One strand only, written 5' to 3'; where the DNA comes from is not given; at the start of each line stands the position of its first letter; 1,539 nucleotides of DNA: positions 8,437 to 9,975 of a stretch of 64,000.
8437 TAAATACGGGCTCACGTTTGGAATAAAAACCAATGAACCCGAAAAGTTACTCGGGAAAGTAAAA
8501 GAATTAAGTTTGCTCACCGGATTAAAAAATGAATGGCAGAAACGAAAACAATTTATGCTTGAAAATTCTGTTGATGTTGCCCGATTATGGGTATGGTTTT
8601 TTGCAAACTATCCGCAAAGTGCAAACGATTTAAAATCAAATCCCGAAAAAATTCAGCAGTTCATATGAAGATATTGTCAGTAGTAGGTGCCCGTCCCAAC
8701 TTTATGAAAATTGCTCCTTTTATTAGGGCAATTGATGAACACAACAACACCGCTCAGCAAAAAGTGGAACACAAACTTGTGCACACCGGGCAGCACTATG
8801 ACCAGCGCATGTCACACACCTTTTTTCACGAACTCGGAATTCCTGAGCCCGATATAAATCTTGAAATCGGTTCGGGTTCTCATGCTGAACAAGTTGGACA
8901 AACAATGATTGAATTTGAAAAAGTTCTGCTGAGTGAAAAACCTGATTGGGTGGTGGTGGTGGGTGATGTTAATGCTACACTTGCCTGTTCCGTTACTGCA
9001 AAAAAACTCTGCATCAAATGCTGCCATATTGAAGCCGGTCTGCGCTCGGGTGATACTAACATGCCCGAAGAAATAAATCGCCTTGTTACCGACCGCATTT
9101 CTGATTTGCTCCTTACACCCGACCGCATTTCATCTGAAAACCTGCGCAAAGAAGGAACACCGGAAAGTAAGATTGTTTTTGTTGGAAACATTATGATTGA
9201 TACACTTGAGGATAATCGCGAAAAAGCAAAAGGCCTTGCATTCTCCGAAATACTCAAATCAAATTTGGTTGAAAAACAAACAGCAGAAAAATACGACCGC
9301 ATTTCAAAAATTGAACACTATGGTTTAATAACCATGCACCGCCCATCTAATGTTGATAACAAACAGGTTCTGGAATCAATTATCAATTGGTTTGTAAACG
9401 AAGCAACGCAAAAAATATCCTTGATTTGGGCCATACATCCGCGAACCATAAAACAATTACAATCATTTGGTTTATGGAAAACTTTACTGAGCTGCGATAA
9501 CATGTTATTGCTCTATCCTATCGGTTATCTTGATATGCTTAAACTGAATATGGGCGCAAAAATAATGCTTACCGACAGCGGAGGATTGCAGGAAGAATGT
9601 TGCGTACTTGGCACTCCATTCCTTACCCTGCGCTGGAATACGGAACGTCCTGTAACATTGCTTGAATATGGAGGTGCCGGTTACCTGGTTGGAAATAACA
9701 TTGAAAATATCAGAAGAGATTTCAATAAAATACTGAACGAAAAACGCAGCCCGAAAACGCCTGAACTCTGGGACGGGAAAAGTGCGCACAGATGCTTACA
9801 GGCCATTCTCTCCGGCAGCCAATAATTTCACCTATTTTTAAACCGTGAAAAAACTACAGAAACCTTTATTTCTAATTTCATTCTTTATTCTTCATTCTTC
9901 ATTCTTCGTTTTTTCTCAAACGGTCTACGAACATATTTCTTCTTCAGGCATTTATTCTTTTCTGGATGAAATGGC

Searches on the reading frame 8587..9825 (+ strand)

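Call 6: search_protein_families(library=pfam, proteins=[window:8587-9825:+], max_evalue=0.01)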
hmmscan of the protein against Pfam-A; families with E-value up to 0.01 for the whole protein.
window:8587-9825:+ (412 aa): 1 family
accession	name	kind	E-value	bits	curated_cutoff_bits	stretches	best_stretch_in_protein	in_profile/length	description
PF02350.25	Epimerase_2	-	5.8e-93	311.9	30.6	1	56-407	5-346/347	UDP-N-acetylglucosamine 2-epimerase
